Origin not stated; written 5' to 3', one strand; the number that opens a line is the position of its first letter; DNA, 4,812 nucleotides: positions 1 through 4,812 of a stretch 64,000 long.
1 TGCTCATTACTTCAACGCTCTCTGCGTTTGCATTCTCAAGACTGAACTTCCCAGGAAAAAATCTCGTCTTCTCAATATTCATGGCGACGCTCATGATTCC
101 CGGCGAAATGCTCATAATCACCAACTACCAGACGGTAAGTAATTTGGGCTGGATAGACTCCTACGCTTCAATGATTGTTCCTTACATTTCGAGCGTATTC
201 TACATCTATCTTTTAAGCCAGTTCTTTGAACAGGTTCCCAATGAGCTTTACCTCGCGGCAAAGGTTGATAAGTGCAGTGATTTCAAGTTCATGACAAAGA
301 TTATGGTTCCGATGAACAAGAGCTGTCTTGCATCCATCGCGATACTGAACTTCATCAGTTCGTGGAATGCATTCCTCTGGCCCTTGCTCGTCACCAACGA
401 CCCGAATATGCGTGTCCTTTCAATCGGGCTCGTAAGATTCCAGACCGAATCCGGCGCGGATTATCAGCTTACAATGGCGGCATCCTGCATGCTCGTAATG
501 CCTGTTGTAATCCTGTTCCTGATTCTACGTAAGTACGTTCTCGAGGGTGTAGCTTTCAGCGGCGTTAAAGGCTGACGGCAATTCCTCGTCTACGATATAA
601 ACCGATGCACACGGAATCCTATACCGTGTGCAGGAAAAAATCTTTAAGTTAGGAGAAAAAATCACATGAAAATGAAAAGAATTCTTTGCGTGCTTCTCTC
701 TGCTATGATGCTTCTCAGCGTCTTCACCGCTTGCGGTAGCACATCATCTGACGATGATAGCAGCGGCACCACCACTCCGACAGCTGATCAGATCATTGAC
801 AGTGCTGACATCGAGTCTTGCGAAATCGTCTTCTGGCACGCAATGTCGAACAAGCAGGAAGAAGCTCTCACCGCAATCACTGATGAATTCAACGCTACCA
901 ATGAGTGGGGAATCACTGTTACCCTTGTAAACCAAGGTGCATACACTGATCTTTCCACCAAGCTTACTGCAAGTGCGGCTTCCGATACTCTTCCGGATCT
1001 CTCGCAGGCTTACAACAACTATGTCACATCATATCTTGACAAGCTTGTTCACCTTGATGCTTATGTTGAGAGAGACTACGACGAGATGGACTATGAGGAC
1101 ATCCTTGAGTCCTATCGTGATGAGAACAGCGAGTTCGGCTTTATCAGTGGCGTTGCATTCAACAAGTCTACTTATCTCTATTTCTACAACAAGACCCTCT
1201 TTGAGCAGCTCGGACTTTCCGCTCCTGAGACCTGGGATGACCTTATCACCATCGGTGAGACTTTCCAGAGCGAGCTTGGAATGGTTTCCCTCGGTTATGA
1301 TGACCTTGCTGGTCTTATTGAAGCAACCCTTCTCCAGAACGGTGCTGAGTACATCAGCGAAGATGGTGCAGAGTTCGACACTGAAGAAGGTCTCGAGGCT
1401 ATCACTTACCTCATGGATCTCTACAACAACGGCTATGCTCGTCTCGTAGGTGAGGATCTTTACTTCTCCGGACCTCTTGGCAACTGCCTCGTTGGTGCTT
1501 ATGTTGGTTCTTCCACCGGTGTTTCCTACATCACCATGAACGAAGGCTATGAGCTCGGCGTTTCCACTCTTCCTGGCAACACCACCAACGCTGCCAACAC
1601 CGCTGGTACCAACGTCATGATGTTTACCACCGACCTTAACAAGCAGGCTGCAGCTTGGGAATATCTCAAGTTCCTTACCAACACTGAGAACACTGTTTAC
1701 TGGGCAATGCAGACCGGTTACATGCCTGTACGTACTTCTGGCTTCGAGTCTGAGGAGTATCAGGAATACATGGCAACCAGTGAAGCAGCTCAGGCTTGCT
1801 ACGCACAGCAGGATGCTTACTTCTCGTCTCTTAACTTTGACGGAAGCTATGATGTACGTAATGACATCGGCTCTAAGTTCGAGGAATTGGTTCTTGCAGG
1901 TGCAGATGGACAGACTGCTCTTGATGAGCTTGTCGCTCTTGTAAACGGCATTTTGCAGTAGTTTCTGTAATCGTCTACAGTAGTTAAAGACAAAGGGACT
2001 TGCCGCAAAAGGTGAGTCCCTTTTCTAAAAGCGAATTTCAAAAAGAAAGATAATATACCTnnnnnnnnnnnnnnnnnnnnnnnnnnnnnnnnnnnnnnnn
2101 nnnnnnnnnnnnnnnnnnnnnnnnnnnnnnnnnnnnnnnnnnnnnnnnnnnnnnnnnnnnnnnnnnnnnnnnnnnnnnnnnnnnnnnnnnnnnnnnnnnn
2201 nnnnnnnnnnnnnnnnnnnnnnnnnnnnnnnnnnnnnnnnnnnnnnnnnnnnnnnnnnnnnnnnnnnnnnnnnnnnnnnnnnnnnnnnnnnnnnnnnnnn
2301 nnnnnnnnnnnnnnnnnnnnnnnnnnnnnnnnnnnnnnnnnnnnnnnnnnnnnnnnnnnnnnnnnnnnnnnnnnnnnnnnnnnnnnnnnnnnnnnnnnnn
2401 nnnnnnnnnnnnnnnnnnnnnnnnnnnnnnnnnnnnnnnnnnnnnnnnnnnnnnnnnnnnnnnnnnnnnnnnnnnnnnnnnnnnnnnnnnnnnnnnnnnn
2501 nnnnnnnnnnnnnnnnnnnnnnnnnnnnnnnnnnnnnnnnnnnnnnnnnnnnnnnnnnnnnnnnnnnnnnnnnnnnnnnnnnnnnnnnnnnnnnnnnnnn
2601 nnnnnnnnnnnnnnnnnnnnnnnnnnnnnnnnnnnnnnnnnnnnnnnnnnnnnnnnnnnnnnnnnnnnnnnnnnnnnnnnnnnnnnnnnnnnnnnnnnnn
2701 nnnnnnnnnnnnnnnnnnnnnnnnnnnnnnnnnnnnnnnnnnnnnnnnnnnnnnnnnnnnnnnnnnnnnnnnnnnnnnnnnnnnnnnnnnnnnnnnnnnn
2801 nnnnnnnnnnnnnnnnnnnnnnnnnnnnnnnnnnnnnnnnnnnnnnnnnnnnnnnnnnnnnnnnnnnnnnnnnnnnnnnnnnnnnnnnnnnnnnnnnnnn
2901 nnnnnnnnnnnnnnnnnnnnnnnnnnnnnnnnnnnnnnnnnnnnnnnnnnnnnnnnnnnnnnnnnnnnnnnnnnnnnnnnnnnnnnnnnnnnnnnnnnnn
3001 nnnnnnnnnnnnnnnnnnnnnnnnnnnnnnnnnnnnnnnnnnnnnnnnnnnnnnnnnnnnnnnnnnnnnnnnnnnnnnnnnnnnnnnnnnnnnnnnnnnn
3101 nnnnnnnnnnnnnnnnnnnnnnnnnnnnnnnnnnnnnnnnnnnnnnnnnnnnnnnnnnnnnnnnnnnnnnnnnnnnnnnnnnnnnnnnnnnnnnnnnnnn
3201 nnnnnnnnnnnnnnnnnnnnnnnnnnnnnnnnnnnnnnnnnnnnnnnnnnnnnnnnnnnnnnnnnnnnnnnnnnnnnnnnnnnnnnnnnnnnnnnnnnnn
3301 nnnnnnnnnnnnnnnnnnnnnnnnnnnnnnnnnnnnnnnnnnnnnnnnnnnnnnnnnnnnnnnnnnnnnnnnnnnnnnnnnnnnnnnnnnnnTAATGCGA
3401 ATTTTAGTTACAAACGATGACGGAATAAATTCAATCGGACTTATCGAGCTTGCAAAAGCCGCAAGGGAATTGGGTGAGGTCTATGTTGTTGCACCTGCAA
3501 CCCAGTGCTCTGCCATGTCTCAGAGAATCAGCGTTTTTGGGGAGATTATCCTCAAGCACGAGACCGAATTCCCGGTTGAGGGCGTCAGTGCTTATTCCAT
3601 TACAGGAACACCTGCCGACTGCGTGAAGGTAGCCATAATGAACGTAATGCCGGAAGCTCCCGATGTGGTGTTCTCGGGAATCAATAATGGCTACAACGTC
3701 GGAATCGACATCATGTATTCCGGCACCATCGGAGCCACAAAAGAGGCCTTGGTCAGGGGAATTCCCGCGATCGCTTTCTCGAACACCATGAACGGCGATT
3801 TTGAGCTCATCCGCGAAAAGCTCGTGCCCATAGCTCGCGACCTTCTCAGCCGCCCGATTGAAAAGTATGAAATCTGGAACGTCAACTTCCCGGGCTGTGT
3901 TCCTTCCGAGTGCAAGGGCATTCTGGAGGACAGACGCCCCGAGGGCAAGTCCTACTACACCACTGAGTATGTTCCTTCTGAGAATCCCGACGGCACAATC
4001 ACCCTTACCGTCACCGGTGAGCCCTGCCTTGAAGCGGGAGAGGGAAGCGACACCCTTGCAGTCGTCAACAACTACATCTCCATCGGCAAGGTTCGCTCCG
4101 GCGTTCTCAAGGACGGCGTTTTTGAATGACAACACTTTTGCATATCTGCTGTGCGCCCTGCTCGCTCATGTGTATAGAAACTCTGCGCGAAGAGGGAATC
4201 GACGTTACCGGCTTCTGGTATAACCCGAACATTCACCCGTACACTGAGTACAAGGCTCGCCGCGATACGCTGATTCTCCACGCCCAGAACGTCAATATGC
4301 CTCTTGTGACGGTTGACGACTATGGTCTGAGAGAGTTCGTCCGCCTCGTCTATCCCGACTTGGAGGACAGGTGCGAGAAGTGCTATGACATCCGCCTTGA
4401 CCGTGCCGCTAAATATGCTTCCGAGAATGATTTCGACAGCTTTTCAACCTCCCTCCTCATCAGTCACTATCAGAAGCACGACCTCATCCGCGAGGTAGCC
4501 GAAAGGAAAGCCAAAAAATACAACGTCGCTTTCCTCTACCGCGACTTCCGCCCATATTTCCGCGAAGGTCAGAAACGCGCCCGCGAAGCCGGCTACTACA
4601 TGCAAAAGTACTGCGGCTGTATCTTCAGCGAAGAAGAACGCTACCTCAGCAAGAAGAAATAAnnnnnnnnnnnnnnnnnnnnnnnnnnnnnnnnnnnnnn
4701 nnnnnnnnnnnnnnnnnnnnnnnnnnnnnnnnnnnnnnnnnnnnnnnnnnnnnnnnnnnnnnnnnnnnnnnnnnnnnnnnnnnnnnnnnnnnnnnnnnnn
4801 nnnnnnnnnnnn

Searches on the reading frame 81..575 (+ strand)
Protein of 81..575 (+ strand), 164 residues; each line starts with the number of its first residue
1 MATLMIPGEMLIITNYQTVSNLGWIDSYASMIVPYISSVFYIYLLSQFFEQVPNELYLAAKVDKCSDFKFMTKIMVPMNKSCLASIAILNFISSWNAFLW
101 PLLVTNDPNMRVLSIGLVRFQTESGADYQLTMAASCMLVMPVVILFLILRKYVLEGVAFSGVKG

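Call 78: search_protein_families(library=pfam, proteins=[window:81-575:+], max_evalue=0.00001)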
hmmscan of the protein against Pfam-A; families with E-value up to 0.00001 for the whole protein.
window:81-575:+ (164 aa): 1 family
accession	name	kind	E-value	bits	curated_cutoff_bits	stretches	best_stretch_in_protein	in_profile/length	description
PF00528.27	BPD_transp_1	-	1.3e-15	58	26.4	1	17-149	44-171/184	Binding-protein-dependent transport system inner membrane component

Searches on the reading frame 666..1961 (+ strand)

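Call 78: search_protein_families(library=pfam, proteins=[window:666-1961:+], max_evalue=0.00001)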
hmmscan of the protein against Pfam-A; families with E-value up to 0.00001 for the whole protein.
window:666-1961:+ (431 aa): 2 families
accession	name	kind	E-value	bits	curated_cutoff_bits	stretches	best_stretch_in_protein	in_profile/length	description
PF13416.11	SBP_bac_8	-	8.5e-34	118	27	1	71-368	2-274/279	Bacterial extracellular solute-binding protein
PF01547.30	SBP_bac_1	-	2.5e-22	80.7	26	1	65-342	5-305/307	Bacterial extracellular solute-binding protein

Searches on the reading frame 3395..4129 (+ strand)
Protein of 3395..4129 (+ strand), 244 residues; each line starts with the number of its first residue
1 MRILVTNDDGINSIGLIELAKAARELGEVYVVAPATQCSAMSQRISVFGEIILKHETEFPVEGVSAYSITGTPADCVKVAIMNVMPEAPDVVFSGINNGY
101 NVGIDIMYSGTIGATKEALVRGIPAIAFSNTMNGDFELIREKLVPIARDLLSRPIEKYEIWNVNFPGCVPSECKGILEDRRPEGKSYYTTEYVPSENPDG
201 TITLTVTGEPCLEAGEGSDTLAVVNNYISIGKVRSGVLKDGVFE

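Call 78: search_protein_families(library=pfam, proteins=[window:3395-4129:+], max_evalue=0.00001)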
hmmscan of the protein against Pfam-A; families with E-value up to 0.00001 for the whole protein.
window:3395-4129:+ (244 aa): 1 family
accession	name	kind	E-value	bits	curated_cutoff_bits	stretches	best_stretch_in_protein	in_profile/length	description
PF01975.23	SurE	-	5.7e-51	173.4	22.1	1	3-176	1-177/189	Survival protein SurE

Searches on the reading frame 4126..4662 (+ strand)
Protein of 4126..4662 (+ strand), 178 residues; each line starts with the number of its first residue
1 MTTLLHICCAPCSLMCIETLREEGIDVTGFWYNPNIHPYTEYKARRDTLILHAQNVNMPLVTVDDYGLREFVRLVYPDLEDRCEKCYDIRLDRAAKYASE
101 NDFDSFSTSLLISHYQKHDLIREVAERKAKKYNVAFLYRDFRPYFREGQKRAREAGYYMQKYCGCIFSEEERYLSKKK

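Call 78: search_protein_families(library=pfam, proteins=[window:4126-4662:+], max_evalue=0.00001)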
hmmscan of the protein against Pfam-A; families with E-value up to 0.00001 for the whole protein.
window:4126-4662:+ (178 aa): 1 family
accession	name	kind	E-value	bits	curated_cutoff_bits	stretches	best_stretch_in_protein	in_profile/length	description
PF02677.20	QueH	-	1.2e-59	201.7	23.5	1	4-171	2-175/175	Epoxyqueuosine reductase QueH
